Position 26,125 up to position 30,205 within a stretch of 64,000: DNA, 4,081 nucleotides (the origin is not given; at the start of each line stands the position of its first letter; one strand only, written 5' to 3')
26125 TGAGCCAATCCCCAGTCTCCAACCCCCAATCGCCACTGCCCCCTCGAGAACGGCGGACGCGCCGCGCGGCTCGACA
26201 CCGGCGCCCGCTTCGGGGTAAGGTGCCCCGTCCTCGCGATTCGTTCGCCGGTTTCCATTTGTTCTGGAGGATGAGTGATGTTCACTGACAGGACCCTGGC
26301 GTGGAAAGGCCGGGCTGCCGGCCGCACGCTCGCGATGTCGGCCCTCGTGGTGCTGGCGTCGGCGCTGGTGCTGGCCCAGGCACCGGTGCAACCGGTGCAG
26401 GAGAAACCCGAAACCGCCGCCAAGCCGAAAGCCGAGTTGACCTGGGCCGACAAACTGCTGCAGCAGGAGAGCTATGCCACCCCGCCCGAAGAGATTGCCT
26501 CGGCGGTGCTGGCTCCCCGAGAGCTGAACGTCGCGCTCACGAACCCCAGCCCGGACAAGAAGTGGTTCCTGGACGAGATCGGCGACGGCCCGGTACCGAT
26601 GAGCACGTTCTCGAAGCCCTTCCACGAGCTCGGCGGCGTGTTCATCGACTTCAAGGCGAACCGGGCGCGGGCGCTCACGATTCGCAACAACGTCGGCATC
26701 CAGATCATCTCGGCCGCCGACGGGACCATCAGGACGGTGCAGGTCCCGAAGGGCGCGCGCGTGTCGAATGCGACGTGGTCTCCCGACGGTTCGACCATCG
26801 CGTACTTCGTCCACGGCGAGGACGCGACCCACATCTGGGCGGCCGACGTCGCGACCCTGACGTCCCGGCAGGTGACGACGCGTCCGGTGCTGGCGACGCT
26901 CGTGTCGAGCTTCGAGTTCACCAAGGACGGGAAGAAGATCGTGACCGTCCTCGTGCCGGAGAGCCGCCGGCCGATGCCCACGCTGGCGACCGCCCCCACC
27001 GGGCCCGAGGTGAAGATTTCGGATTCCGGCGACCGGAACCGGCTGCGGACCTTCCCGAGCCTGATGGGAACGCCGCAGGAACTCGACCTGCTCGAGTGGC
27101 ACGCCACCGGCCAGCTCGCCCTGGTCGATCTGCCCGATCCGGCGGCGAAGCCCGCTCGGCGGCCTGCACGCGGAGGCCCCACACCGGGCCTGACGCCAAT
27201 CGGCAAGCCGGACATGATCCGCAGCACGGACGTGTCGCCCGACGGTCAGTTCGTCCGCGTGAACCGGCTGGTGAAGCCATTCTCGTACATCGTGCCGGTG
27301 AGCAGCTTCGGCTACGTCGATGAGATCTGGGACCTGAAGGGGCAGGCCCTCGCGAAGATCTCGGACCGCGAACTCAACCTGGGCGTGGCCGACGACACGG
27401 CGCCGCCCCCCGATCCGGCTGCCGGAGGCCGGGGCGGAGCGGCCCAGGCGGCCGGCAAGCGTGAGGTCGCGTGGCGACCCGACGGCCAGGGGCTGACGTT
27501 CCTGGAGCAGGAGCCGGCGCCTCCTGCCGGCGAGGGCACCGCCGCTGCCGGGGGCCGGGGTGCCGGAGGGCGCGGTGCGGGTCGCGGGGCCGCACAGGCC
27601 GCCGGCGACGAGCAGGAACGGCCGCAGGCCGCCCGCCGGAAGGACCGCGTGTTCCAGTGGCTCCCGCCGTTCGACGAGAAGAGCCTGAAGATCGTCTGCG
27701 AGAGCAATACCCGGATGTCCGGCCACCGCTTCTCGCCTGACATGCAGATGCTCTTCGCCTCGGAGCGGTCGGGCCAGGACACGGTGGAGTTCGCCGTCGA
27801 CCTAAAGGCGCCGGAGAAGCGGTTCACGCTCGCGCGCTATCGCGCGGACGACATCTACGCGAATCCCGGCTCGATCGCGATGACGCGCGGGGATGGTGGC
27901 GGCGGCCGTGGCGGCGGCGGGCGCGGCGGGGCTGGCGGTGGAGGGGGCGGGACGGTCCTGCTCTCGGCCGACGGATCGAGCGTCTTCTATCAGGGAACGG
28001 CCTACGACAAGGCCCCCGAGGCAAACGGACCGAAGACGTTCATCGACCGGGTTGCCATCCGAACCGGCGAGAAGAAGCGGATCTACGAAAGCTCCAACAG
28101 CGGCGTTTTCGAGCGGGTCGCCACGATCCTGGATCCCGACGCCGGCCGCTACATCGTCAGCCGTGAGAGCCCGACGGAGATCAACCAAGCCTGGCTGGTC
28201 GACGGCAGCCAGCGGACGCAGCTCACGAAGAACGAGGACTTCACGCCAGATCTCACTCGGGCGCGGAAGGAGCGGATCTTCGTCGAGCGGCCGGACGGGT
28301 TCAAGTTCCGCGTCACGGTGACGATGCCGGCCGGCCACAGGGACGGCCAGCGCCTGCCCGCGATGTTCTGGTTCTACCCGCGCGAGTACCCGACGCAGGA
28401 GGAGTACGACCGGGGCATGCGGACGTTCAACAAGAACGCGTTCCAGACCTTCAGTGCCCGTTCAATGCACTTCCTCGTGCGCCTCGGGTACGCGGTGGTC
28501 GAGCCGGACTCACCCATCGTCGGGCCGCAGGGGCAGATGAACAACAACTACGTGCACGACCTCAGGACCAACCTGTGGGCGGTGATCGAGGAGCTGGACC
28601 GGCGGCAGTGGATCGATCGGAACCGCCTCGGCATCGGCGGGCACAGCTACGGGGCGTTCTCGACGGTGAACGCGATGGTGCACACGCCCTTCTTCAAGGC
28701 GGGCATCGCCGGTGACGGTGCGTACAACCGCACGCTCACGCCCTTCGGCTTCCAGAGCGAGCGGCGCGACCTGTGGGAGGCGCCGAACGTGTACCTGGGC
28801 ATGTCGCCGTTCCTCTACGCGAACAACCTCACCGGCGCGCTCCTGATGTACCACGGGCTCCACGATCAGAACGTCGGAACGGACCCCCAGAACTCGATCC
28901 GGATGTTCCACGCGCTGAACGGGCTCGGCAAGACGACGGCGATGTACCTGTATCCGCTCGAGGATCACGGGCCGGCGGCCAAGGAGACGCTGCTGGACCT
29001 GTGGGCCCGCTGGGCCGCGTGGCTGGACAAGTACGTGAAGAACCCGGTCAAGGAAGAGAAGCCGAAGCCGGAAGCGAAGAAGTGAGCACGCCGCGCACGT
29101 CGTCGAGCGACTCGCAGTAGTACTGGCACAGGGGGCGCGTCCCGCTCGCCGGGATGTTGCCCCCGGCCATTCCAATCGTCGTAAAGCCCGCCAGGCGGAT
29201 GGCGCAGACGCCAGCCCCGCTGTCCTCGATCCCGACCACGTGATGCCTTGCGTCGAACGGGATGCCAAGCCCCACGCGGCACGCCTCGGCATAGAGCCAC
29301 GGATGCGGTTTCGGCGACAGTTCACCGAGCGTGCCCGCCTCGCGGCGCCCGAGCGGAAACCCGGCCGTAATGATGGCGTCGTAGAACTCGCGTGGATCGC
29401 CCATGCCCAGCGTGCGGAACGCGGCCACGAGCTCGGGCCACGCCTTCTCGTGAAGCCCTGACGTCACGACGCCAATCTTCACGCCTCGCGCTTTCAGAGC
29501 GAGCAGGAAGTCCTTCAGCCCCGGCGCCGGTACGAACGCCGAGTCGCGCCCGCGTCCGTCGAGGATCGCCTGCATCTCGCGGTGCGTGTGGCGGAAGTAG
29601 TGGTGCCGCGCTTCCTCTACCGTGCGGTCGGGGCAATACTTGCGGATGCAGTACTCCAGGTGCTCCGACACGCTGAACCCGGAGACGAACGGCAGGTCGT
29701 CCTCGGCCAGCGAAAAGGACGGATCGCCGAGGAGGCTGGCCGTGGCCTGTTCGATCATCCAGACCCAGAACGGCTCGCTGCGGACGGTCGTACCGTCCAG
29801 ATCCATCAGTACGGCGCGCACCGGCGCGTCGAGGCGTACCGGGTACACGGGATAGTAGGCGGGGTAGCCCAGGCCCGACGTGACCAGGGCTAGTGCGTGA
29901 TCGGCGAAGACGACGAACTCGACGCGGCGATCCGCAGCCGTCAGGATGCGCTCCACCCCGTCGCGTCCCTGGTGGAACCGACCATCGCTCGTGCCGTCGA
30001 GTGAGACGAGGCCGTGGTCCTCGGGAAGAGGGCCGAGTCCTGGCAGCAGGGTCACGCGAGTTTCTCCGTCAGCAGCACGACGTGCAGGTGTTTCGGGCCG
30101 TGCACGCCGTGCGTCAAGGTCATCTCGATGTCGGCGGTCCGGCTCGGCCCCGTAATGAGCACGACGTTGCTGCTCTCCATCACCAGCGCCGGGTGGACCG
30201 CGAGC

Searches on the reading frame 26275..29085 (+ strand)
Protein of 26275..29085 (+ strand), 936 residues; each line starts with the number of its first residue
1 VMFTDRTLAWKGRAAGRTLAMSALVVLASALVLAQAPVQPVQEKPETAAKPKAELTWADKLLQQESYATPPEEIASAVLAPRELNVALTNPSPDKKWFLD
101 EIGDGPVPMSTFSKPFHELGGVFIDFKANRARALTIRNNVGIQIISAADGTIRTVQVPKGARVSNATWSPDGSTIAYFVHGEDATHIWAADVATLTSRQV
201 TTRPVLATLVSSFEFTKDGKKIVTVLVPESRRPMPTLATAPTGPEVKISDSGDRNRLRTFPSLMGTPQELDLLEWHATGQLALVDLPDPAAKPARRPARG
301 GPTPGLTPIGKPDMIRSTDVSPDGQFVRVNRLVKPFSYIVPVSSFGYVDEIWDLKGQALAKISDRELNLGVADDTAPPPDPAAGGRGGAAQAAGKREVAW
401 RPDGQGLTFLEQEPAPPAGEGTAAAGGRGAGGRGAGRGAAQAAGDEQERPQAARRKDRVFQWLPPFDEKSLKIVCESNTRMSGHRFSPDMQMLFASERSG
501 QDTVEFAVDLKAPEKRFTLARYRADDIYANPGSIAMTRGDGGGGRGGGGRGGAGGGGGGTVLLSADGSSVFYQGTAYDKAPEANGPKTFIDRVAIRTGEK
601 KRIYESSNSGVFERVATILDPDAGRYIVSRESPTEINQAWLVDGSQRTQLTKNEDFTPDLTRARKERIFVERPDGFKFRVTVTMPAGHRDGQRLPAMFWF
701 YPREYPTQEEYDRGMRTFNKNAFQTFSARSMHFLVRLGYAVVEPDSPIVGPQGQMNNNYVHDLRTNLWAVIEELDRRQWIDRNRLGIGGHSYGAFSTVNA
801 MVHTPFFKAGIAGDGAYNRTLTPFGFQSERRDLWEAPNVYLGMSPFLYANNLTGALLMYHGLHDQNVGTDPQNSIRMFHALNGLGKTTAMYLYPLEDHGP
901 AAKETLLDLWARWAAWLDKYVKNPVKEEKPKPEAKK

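Call 46: search_protein_families(library=pfam, proteins=[window:26275-29085:+], max_evalue=0.00001)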
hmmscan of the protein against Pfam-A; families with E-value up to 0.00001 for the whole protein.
window:26275-29085:+ (936 aa): 1 family
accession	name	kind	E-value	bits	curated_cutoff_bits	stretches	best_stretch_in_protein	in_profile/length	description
PF00326.27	Peptidase_S9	-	1e-23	84.4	22.6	1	726-923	3-212/213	Prolyl oligopeptidase family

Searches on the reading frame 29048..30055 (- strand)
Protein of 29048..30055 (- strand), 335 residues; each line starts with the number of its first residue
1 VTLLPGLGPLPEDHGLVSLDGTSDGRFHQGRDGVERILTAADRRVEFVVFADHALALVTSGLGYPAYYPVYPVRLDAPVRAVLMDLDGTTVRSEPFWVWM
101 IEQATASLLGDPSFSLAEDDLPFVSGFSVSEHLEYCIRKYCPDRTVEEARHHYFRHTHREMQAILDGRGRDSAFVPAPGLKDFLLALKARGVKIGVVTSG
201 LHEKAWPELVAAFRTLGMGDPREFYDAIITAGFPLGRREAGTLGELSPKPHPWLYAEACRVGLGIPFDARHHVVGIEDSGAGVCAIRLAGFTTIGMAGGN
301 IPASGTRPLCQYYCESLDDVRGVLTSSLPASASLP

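Call 46: search_protein_families(library=pfam, proteins=[window:29048-30055:-], max_evalue=0.00001)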
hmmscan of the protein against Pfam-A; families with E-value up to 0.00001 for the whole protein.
window:29048-30055:- (335 aa): 2 families
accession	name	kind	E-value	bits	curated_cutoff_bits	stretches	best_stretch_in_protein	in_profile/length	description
PF00702.32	Hydrolase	-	5.7e-11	43.6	26.4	1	79-290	1-191/191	haloacid dehalogenase-like hydrolase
PF13419.12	HAD_2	-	2e-09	38.2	23.8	1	82-209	1-113/178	Haloacid dehalogenase-like hydrolase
